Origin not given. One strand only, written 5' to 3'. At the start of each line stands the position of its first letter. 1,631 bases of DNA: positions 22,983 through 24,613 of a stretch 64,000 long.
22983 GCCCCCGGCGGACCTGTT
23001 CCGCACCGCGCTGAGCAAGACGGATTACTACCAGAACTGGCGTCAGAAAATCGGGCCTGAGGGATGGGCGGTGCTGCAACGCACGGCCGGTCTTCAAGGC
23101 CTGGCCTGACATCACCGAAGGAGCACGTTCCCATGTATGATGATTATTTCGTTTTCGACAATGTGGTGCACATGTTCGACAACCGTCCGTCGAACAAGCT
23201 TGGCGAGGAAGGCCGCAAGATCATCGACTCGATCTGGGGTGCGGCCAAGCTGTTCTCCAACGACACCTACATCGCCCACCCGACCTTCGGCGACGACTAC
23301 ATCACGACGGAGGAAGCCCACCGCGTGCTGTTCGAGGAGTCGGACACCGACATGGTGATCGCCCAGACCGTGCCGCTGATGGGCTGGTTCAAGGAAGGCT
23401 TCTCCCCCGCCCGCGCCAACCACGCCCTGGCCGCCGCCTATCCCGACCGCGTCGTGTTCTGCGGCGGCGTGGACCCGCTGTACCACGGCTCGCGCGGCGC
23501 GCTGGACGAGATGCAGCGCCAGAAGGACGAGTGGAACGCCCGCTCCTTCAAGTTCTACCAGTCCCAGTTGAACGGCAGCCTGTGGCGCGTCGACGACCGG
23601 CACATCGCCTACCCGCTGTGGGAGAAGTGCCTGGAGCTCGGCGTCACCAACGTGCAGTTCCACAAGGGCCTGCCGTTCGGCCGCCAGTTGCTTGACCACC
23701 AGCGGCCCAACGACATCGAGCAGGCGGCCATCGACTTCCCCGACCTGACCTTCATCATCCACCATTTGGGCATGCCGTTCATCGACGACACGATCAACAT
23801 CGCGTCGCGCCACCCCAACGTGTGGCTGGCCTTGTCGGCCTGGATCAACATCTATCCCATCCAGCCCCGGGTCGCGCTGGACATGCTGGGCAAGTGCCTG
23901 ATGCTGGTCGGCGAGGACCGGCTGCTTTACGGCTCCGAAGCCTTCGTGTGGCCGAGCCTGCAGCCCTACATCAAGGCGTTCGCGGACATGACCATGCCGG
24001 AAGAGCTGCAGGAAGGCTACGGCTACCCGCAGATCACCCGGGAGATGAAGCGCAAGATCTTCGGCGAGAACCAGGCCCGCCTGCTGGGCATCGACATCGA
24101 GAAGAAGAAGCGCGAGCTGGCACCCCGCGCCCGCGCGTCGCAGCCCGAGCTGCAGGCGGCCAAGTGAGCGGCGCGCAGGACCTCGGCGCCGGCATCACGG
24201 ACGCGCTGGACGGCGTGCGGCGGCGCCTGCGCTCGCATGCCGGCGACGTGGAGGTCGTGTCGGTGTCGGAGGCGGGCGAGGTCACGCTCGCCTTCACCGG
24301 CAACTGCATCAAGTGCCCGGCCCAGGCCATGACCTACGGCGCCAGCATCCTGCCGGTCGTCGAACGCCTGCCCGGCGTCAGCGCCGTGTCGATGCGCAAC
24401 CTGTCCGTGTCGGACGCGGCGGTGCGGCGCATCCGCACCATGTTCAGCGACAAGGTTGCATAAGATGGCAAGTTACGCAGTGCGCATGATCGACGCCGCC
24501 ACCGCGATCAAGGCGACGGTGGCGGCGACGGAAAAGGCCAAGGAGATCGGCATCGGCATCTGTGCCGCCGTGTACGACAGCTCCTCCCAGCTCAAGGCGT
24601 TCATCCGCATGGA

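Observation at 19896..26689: Uncharacterised TRAP-linked operon: amidohydrolase_2 + NifU-C-like + DUF336 + heteromeric non-hydrolase MBL-fold pair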

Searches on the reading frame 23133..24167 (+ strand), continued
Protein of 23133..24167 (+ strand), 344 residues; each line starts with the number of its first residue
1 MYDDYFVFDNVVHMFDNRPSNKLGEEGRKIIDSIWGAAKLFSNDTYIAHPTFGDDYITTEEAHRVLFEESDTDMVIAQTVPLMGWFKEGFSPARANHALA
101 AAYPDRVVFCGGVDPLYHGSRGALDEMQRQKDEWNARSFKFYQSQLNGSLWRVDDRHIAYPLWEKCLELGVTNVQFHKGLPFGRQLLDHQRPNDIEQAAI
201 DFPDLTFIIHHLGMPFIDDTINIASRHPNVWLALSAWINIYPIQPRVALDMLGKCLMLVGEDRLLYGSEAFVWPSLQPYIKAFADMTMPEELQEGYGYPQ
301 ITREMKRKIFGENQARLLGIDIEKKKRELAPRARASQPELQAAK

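Call 57: get_annotated_region(hit=H1, flank=9000)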
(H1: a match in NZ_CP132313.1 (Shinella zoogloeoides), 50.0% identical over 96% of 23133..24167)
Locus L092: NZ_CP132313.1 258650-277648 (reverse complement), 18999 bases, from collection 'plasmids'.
description: Shinella zoogloeoides strain UPHL-collab-1 plasmid unnamed1, complete sequence
organism: Shinella zoogloeoides (NCBI taxid 352475)
taxonomy: Bacteria; Pseudomonadota; Alphaproteobacteria; Hyphomicrobiales; Rhizobiaceae; Shinella; Shinella zoogloeoides
host: -; source: Homo sapiens; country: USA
typing (MOB-suite, as given by PLSDB): mobilizable; replicon rep_cluster_287; relaxase MOBP
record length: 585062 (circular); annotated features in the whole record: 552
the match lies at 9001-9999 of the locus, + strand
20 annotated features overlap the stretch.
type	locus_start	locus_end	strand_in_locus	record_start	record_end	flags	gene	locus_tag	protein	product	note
CDS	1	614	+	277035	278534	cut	glpK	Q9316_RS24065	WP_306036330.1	glycerol kinase GlpK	GO:0006071 - glycerol metabolic process [Evidence IEA]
CDS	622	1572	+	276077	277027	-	-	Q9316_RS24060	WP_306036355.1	shikimate dehydrogenase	-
CDS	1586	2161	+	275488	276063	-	-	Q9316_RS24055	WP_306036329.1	glucose-6-phosphate isomerase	-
CDS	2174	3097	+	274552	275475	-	-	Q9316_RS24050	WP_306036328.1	phosphoglycerate dehydrogenase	-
CDS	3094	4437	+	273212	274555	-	-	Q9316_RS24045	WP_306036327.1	MBL fold metallo-hydrolase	-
CDS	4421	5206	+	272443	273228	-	-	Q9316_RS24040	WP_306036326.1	SDR family oxidoreductase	-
CDS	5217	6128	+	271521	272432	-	-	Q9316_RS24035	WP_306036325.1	sugar phosphate isomerase/epimerase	-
CDS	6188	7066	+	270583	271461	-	-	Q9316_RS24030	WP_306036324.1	sugar phosphate isomerase/epimerase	-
CDS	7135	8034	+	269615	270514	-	-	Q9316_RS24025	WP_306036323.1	MurR/RpiR family transcriptional regulator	GO:0006355 - regulation of DNA-templated transcription [Evidence IEA]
CDS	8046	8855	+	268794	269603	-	-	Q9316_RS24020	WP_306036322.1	inositol monophosphatase family protein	GO:0006020 - inositol metabolic process [Evidence IEA]; GO:0046855 - obsolete inositol phosphate dephosphorylation ...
CDS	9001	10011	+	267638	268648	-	-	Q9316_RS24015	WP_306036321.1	amidohydrolase family protein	-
CDS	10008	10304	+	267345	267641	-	-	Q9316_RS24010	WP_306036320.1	NifU family protein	-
CDS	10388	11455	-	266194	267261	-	-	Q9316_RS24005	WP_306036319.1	SDR family oxidoreductase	-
CDS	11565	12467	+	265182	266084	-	-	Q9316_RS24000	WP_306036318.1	LysR family transcriptional regulator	-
CDS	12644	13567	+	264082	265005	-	-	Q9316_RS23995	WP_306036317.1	LysR family transcriptional regulator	-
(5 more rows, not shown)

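Call 59: list_cluster_members(proteins=[P0189, L090:7130-7936:+, L090:6303-7130:+, L090:9013-9426:+, L090:9426-9866:+])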
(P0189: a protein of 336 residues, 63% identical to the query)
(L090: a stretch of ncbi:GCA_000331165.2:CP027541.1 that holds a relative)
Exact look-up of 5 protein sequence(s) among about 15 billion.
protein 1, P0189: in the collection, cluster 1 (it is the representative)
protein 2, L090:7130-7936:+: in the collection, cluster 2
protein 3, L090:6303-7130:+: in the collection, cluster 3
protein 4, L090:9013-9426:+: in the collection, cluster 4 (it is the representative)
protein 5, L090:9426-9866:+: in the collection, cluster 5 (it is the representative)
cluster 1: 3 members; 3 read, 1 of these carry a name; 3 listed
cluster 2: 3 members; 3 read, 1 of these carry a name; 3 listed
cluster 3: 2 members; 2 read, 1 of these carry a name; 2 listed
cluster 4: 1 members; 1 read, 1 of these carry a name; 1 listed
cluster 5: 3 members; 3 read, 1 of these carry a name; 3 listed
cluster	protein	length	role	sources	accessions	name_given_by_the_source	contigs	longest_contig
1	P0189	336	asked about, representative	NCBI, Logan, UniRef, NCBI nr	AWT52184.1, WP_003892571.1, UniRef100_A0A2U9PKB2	amidohydrolase family protein [Mycolicibacterium smegmatis] | Amidohydrolase 2 n=1 Tax=Mycolicibacterium smegmatis (strain MKD8) TaxID=1214915 ...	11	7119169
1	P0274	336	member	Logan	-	-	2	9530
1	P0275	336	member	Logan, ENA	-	-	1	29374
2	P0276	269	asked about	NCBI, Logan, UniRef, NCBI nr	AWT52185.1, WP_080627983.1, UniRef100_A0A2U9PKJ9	MBL fold metallo-hydrolase [Mycolicibacterium smegmatis] | Metallo-beta-lactamase superfamily protein n=1 Tax=Mycolicibacterium smegmatis (strain ...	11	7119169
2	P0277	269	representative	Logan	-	-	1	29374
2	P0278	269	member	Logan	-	-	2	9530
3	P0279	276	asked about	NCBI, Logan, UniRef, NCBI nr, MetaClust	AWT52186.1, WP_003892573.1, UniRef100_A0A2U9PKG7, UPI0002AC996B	MBL fold metallo-hydrolase [Mycolicibacterium smegmatis] | Metallo-beta-lactamase domain-containing protein n=1 Tax=Mycolicibacterium smegmatis ... | status=active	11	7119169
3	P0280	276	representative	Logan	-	-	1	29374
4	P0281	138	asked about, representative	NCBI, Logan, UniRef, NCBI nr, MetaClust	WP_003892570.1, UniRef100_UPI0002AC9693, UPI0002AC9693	NifU family protein [Mycolicibacterium smegmatis] | NifU family protein n=1 Tax=Mycolicibacterium smegmatis TaxID=1772 RepID=UPI0002AC9693 | status=active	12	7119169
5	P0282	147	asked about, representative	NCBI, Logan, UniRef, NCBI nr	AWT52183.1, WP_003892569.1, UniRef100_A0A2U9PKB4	GlcG/HbpS family heme-binding protein [Mycolicibacterium smegmatis] | PduO protein n=1 Tax=Mycolicibacterium smegmatis (strain MKD8) TaxID=1214915 ... | heme-binding protein [Mycolicibacterium smegmatis]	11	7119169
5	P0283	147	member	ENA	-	-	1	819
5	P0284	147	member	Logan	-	-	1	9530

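Call 64: search_solved_structures(query=A3, max_evalue=0.01, show_alignments=1)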
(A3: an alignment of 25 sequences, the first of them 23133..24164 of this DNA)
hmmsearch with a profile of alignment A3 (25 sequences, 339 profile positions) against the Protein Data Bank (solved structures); distinct sequences matched with E-value up to 0.01: 1.
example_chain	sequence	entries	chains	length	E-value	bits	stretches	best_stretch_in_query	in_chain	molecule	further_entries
3irs_A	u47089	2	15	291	3.3e-10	42.6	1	99-288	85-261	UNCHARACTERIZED PROTEIN BB4693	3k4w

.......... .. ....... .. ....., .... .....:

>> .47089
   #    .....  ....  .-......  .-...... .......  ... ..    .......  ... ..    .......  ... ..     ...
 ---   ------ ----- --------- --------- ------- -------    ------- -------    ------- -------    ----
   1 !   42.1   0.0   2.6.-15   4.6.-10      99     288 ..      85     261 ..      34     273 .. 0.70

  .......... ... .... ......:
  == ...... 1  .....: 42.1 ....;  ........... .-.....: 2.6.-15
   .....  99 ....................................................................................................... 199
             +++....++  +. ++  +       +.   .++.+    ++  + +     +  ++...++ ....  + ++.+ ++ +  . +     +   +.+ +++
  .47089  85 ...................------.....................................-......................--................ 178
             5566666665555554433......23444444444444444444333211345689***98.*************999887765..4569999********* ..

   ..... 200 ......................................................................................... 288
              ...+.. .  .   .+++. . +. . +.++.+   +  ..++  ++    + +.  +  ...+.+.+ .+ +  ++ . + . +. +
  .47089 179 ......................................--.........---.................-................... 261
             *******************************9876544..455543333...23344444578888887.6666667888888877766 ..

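Call 66: search_protein_families(library=ncbifam, proteins=[L090:2553-3788:-, L090:1609-2553:-, L090:4041-5411:+, L090:5510-6199:+], max_evalue=0.00001)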
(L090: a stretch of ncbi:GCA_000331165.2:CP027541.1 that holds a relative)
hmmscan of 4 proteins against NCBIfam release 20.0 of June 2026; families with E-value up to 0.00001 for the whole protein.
L090:2553-3788:- (411 aa): 7 families
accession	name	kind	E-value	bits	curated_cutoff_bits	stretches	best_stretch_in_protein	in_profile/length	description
NF052585.1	SucGlutTfsCaiB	equivalog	7.1e-80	268.5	750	1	15-393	4-387/394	succinate--glutarate CoA-transferase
NF003809.0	PRK05398.1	subfamily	1.4e-71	241.3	442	2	17-221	3-207/416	formyl-CoA transferase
TIGR03253.1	oxalate_frc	equivalog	1.2e-65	221.9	504.2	2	18-221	3-206/416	formyl-CoA transferase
NF008511.0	PRK11430.1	equivalog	1.4e-63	215.3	522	1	13-361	4-350/381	CoA:oxalate CoA-transferase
NF041294.1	Scnl_mescCoAtase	equivalog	1.1e-62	212.4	700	1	19-391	4-380/381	succinyl-CoA:mesaconate CoA-transferase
NF002914.1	PRK03525.1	equivalog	7.6e-42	143.6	413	1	15-411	6-397/400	L-carnitine CoA-transferase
TIGR04253.1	mesacon_CoA_iso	equivalog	1.6e-23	83.3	725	1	19-410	3-399/403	2-methylfumaryl-CoA isomerase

L090:1609-2553:- (314 aa): 18 families
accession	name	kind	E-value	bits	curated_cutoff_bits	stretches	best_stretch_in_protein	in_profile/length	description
NF004283.0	PRK05692.1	subfamily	3.5e-58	197.1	246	1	7-296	4-290/300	hydroxymethylglutaryl-CoA lyase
TIGR02660.1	nifV_homocitr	equivalog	1.1e-18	67.7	462.9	1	13-292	5-265/365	homocitrate synthase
TIGR02146.1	LysS_fung_arch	equivalog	3.2e-17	62.8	413.55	1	14-241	3-220/344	homocitrate synthase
NF002085.0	PRK00915.1-2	subfamily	1.9e-16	59.9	517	1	11-293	15-278/504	2-isopropylmalate synthase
TIGR02090.1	LEU1_arch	subfamily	3.2e-14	52.8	484.75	1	13-293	4-265/363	isopropylmalate/citramalate/homocitrate synthases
NF006049.0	PRK08195.1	subfamily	4.3e-13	49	229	1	159-286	147-266/344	4-hyroxy-2-oxovalerate/4-hydroxy-2-oxopentanoic acid aldolase,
TIGR03217.1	4OH_2_O_val_ald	equivalog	9.6e-12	44.7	286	1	166-281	149-256/334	4-hydroxy-2-oxovalerate aldolase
NF042434.1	IPMS_Lepto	equivalog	5.2e-11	42.1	500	1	12-242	8-239/374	2-isopropylmalate synthase LeuA2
NF041069.1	IPMS_Sufob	equivalog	1e-10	41.5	600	1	13-293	4-267/371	isopropylmalate synthase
NF002086.0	PRK00915.1-3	equivalog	1.5e-10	40.2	532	1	12-292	9-281/516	2-isopropylmalate synthase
TIGR00973.1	leuA_bact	equivalog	7e-10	38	598.7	1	14-242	6-231/494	2-isopropylmalate synthase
NF042433.1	CitmalDyn_Leptosp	equivalog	2.5e-09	36.3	950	1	116-276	116-265/514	(R)-citramalate synthase CimA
NF002084.0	PRK00915.1-1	equivalog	8.8e-08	31.1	748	0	156-242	145-234/523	2-isopropylmalate synthase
NF006761.0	PRK09282.1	domain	2.6e-07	29.5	402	0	155-288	148-272/591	pyruvate carboxylase subunit B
NF002991.1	PRK03739.1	subfamily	9.4e-07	27.9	455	0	12-51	29-68/550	2-isopropylmalate synthase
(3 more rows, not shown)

L090:4041-5411:+ (456 aa): 11 families
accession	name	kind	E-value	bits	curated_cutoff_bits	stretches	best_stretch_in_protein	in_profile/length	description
TIGR00893.1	2A0114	subfamily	2.7e-72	243.9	395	1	32-417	8-393/399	D-galactonate transporter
TIGR02332.1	HpaX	equivalog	3.1e-66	224.2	615.4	1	16-413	6-411/412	4-hydroxyphenylacetate permease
TIGR00881.1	2A0104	subfamily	1.9e-22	79.8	407.75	1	26-395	3-370/379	phosphoglycerate transporter protein PgtP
TIGR00894.1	2A0114euk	subfamily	2e-21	76.1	626.45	1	54-394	77-419/465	Na(+)-dependent inorganic phosphate cotransporter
TIGR00895.1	2A0115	subfamily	2.6e-14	53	418.55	1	24-394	23-397/398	aromatic acid/H+ symport family MFS transporter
NF008586.0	PRK11551.1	equivalog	1.5e-09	37.3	410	1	27-400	24-373/406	3-(3-hydroxy-phenyl)propionate transporter MhpT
TIGR00711.1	efflux_EmrB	subfamily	4.4e-09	35.6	230.2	1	24-197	8-179/485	DHA2 family efflux MFS transporter permease subunit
NF052357.1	GlucTporGlcPStph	equivalog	3e-08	32.9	750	1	24-229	13-210/445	glucose transporter GlcP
NF047787.1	PhglyTportPgtP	equivalog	7e-08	31.7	750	1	8-435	22-441/451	phosphoglycerate transporter PgtP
NF008661.1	PRK11663.1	subfamily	5.2e-07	29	564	1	5-254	17-260/439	MFS transporter family glucose-6-phosphate receptor UhpC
TIGR00880.1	2_A_01_02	superfamily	6e-06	26.4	131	1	60-199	1-139/141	multidrug resistance protein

L090:5510-6199:+ (229 aa): 4 families
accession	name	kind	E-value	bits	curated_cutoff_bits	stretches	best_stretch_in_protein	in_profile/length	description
TIGR03697.1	NtcA_cyano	equivalog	2.7e-09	37.1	244.95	1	40-217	14-190/193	global nitrogen regulator NtcA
NF053664.1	TransRegPtrACyano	equivalog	9.5e-08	31.6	300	1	21-202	14-182/196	Crp/Fnr family transcriptional regulator PtrA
NF008732.0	PRK11753.1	equivalog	1.8e-06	27.6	266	1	28-203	32-204/214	cAMP-activated global transcriptional regulator CRP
NF008365.0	PRK11161.1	subfamily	2.5e-06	27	228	1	26-221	54-245/250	fumarate/nitrate reduction transcriptional regulator Fnr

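Call 68: find_related_loci(query=A3, collection=metagenome_contigs, flank=8000)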
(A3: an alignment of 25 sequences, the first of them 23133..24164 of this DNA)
Query A3 (344 aa) in metagenome_contigs; peptide patterns used: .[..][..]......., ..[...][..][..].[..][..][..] (x = any residue, [..] = any of these).
600 stretches matched a pattern (row limit reached: there are more); 288 encode a relative of the query (tblastn E <= 1e-3); the best 80 are kept; 80 distinct loci.
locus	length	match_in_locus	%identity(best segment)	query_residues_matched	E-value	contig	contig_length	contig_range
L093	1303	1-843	74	41-322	3e-156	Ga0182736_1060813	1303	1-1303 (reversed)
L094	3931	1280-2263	63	1-329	5e-146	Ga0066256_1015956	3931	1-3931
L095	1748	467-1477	60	1-337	1e-152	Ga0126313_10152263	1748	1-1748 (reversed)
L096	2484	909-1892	61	1-329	1e-145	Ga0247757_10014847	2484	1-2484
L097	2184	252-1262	60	1-336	6e-146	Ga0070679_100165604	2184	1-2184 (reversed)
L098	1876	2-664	87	112-332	2e-143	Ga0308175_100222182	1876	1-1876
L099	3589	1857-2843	56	1-329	2e-131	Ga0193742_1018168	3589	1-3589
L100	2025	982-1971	56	1-332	6e-131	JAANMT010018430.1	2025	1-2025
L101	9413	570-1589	54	1-336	1e-121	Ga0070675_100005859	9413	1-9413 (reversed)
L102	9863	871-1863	54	1-329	5e-120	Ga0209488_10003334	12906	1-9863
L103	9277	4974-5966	54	1-329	5e-120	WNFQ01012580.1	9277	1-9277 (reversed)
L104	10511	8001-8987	54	1-331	2e-117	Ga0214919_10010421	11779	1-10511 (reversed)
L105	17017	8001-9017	52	1-337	1e-116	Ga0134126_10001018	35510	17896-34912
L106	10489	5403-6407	50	1-343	6e-114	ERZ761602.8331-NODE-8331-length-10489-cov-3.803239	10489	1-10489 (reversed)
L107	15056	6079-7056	54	3-331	4e-113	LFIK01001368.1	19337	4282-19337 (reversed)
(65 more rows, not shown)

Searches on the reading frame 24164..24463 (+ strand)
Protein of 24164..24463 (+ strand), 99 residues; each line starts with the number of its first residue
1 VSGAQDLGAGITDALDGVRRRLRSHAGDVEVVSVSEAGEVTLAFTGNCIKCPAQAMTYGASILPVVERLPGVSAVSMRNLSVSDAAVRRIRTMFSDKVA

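Call 3: search_protein_families(library=pfam, proteins=[window:24164-24463:+], max_evalue=0.01)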
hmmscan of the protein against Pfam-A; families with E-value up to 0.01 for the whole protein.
window:24164-24463:+ (99 aa): 1 family
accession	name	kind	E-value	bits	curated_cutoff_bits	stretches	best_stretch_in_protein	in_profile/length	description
PF01106.22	NifU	-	1.3e-11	44.9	27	1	11-63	1-53/67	NifU-like domain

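Call 4: search_protein_families(library=ncbifam, proteins=[window:24164-24463:+], max_evalue=0.01)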
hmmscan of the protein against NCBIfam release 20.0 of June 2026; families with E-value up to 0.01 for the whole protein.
window:24164-24463:+ (99 aa): 3 families
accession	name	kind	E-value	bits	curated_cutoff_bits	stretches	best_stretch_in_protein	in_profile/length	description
TIGR02000.1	NifU_proper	equivalog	0.00014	21.3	273.3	1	11-60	224-272/290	Fe-S cluster assembly protein NifU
TIGR03341.1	YhgI_GntY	equivalog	0.0017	18.2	269.35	1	20-62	120-162/190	Fe-S biogenesis protein NfuA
NF008392.0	PRK11190.1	equivalog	0.0049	16.8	268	1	19-57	120-158/192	Fe-S biogenesis protein NfuA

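Call 94: search_solved_structures(query=window:24164-24460:+, max_evalue=0.1, show_alignments=3)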
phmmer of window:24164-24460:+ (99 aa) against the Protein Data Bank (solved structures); distinct sequences matched with E-value up to 0.1: 5.
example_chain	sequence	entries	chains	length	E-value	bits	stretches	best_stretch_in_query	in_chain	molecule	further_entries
2jnv_A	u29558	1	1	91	0.0024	21.5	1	10-76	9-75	NifU-like protein 1, chloroplast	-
1xhj_A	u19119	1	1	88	0.015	19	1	12-76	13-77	Nitrogen Fixation Protein NifU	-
2z51_A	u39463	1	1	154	0.038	17.7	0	11-76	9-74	NifU-like protein 2, chloroplast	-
3lnr_A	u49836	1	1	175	0.055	17.2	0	9-26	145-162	Aerotaxis transducer Aer2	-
4i44_A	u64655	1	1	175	0.056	17.1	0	9-26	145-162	Aerotaxis transducer Aer2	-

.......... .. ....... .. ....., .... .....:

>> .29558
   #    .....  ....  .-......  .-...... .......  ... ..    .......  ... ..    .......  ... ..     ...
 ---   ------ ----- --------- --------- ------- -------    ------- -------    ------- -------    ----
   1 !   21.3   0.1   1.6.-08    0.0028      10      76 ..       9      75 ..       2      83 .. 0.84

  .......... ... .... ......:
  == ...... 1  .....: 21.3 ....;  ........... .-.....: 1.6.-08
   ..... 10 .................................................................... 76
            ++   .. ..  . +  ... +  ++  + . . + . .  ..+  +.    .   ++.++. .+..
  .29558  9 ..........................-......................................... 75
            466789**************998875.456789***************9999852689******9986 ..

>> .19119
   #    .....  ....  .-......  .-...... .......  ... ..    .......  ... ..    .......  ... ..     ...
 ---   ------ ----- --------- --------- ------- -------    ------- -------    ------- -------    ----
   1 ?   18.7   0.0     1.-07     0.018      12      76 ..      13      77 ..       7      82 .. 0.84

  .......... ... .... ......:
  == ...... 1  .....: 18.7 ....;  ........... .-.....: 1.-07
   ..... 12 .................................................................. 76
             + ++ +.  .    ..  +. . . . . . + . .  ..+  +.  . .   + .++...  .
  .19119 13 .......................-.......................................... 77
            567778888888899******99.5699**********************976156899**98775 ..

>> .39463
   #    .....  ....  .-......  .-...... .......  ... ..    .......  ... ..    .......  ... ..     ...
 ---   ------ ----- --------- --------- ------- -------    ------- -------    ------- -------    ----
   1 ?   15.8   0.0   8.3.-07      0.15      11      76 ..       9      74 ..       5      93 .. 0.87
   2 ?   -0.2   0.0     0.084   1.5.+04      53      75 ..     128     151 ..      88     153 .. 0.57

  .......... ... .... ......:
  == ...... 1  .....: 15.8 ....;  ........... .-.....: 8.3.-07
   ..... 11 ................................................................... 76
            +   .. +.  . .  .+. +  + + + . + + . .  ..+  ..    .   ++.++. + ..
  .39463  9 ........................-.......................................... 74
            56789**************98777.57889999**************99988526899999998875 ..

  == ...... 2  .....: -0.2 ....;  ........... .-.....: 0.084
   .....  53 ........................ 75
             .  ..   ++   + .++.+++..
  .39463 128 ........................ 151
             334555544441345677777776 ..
